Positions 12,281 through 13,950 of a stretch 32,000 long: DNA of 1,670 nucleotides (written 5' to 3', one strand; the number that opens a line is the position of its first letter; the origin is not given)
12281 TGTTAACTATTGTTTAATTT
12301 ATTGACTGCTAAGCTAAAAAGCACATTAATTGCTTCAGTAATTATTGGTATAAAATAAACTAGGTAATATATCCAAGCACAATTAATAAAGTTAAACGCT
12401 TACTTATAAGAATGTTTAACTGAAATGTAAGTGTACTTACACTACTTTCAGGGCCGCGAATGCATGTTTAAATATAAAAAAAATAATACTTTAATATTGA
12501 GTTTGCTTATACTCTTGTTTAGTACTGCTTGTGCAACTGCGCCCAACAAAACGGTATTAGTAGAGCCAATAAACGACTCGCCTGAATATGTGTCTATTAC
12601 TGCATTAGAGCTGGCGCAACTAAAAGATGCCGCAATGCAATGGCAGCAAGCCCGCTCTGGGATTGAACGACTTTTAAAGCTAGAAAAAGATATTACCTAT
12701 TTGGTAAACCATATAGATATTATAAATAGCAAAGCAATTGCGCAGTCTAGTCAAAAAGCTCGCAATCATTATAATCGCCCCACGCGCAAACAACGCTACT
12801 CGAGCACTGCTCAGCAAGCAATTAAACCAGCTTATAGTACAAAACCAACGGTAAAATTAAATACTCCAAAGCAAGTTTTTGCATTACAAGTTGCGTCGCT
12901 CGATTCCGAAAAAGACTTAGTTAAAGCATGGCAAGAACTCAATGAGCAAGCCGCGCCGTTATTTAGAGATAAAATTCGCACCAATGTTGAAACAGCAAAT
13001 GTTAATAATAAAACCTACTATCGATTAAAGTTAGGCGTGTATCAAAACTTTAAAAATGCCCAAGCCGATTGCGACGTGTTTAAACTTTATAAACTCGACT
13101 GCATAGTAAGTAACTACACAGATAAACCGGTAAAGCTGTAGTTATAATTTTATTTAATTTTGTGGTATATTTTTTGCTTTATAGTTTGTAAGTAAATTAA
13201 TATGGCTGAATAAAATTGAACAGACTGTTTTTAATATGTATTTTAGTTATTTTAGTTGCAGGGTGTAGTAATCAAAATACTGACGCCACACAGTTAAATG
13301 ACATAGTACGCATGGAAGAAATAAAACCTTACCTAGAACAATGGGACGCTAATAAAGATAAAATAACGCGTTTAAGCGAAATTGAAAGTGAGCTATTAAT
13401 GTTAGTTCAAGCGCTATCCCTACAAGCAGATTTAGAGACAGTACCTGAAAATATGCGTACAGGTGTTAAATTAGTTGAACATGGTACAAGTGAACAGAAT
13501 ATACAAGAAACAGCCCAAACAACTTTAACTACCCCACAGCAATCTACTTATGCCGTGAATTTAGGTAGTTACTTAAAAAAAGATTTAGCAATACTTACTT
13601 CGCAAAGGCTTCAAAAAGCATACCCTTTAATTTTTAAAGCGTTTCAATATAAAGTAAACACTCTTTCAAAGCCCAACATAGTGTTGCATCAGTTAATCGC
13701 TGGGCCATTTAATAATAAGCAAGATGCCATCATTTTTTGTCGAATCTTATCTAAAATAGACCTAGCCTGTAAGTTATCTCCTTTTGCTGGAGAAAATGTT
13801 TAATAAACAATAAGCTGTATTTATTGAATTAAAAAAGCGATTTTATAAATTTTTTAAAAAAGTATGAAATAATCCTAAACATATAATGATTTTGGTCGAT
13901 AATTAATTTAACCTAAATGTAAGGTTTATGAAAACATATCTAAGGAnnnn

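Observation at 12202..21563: Ten-gene, all-exported envelope locus joining a chaperone-usher-like fibre machine to SPOR-like and FlgO-like lipoprotein sets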

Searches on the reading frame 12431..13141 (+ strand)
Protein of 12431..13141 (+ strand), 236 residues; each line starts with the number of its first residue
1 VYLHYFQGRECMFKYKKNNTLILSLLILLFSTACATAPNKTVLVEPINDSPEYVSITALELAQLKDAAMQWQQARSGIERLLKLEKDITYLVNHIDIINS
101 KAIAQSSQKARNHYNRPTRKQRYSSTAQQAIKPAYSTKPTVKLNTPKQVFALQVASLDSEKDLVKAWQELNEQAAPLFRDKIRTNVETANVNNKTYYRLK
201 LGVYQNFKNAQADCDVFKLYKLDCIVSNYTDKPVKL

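Call 3: search_protein_families(library=pfam, proteins=[window:12431-13141:+], max_evalue=0.1)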
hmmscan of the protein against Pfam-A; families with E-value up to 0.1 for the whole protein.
window:12431-13141:+ (236 aa): 1 family
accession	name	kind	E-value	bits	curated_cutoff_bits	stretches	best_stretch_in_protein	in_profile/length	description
PF05036.18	SPOR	-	7.3e-09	36.3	21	1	148-226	3-74/76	SPOR domain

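Call 4: search_protein_families(library=ncbifam, proteins=[window:12431-13141:+], max_evalue=0.1)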
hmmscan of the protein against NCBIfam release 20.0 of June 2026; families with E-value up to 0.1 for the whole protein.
window:12431-13141:+ (236 aa): 1 family
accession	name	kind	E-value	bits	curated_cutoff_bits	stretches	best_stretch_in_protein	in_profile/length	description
NF050813.1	CellDivFtsNCaul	equivalog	0.00096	19.4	300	1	117-226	157-267/268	cell division protein FtsN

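Call 79: list_cluster_members(proteins=[window:12464-13141:+, window:13216-13800:+, window:14576-15019:+, window:15036-15866:+, window:18884-19546:+, window:19609-20202:+, window:19600-20202:+, window:20216-20908:+, window:20916-21563:+, window:27742-28200:+])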
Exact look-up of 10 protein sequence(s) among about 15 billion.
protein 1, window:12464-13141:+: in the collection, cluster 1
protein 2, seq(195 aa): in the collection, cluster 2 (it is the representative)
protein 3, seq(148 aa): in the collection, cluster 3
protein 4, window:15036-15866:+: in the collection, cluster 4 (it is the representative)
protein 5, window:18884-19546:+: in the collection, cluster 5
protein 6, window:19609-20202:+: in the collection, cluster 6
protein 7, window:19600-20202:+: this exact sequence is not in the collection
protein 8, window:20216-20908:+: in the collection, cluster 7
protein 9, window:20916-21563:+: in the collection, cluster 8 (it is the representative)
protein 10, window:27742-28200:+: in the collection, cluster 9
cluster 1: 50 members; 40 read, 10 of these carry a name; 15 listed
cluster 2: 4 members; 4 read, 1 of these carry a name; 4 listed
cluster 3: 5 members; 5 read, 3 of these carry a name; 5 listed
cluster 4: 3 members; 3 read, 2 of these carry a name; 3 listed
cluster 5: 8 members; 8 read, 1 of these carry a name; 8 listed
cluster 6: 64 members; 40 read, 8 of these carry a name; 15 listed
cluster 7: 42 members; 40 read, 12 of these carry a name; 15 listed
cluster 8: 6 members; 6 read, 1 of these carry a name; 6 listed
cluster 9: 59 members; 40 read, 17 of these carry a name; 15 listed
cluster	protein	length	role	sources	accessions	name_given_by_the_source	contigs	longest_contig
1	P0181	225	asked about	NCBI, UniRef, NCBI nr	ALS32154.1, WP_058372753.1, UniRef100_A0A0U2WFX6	hypothetical protein PTRA_a0850 [Pseudoalteromonas translucida KMM 520] | SPOR domain-containing protein n=1 Tax=Pseudoalteromonas translucida KMM 520 ... | SPOR domain-containing protein [Pseudoalteromonas translucida]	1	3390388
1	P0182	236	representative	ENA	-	-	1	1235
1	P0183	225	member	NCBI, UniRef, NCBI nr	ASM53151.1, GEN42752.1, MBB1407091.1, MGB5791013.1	hypothetical protein PNIG_a0908 [Pseudoalteromonas nigrifaciens] | SPOR domain-containing protein n=1 Tax=Pseudoalteromonas nigrifaciens TaxID=28109 ... | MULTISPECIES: SPOR domain-containing protein [Pseudoalteromonas]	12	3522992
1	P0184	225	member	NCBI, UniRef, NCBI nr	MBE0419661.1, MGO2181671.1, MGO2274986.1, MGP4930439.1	SPOR domain-containing protein [Pseudoalteromonas nigrifaciens] | SPOR domain-containing protein n=1 Tax=Pseudoalteromonas nigrifaciens TaxID=28109 ...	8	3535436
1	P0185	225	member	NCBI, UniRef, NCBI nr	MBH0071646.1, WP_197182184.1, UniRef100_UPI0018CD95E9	SPOR domain-containing protein [Pseudoalteromonas sp. NZS127] | SPOR domain-containing protein n=1 Tax=Pseudoalteromonas TaxID=53246 RepID=UPI0018CD95E9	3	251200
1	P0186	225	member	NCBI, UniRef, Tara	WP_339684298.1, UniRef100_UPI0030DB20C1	SPOR domain-containing protein [uncultured Pseudoalteromonas sp.] | SPOR domain-containing protein n=1 Tax=unclassified Pseudoalteromonas TaxID=194690 ... | strand:+ start:524 stop:1201 length:678 start_codon:yes stop_codon:yes gene_type:complete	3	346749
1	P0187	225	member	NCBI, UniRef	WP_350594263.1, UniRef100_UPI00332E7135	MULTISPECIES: SPOR domain-containing protein [unclassified Pseudoalteromonas] | SPOR domain-containing protein n=1 Tax=unclassified Pseudoalteromonas TaxID=194690 ...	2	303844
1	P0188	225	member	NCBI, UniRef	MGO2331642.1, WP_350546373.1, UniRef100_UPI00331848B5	SPOR domain-containing protein [Pseudoalteromonas sp. 5-MNA-CIBAN-0065] | SPOR domain-containing protein n=1 Tax=Pseudoalteromonas TaxID=53246 RepID=UPI00331848B5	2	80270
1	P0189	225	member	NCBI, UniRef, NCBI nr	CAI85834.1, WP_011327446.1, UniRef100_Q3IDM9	SPOR domain-containing protein [Pseudoalteromonas translucida] | Orphan protein n=1 Tax=Pseudoalteromonas translucida (strain TAC 125) TaxID=326442 ...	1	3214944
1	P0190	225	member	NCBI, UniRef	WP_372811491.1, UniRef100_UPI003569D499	SPOR domain-containing protein [Pseudoalteromonas nigrifaciens] | SPOR domain-containing protein n=1 Tax=Pseudoalteromonas nigrifaciens TaxID=28109 ...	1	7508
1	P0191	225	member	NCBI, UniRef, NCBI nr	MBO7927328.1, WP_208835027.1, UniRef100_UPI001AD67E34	SPOR domain-containing protein [Pseudoalteromonas sp. K222D] | SPOR domain-containing protein n=1 Tax=Pseudoalteromonas sp. K222D TaxID=2820756 ...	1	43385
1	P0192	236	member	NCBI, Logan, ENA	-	-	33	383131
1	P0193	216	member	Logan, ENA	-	-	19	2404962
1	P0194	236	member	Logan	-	-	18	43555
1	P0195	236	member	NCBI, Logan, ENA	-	-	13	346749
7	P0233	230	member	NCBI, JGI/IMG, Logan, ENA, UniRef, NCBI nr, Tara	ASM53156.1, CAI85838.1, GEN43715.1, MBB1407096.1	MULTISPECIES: FlgO family outer membrane protein [Pseudoalteromonas] | FlgO domain-containing protein n=2 Tax=Pseudoalteromonas TaxID=53246 RepID=Q3IDU6_PSET1 | strand:+ start:3431 stop:4123 length:693 start_codon:yes stop_codon:yes gene_type:complete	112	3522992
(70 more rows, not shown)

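Call 80: find_encoding_contigs(protein=P0233, flank=10000, max_places=4)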
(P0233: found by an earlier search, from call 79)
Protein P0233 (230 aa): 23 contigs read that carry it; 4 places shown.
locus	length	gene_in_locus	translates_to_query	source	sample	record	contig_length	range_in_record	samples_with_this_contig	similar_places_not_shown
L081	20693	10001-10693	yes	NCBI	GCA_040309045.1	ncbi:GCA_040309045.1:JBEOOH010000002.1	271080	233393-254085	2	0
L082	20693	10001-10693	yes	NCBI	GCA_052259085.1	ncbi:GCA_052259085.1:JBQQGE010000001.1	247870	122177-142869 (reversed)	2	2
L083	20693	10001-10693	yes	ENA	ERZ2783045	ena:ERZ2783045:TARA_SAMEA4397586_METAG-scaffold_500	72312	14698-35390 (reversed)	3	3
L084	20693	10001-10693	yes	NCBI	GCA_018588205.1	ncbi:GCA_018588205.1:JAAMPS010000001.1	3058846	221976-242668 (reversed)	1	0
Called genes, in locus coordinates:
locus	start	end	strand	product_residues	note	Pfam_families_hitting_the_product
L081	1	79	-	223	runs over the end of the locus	PF02976:MutH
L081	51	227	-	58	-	-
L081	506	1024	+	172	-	PF00293:NUDIX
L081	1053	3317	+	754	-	PF01590:GAF, PF13185:GAF_2, PF13492:GAF_3, PF05524:PEP-utilisers_N, PF00391:PEP-utilizers, PF02896:PEP-utilizers_C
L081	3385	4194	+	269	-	PF01925:TauE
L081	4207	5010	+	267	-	PF01790:LGT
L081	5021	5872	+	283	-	PF00303:Thymidylat_synt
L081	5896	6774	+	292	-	PF00483:NTP_transferase, PF12804:NTP_transf_3 (weak)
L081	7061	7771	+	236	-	PF05036:SPOR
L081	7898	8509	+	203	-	PF05036:SPOR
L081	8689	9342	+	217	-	PF05036:SPOR (weak)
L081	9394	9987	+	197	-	PF17680:FlgO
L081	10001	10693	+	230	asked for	PF17680:FlgO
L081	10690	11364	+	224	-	PF17680:FlgO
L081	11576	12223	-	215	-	-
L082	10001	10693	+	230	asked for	PF17680:FlgO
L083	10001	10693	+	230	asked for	PF17680:FlgO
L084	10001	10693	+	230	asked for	PF17680:FlgO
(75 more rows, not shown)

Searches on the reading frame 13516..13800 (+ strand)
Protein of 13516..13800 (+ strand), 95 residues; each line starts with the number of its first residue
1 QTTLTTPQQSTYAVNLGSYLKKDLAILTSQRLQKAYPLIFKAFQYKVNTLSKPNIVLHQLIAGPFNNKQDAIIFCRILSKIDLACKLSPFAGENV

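Call 68: search_protein_families(library=pfam, proteins=[window:13516-13800:+], max_evalue=10)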
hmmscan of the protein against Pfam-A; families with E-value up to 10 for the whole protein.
window:13516-13800:+ (95 aa): 0 families
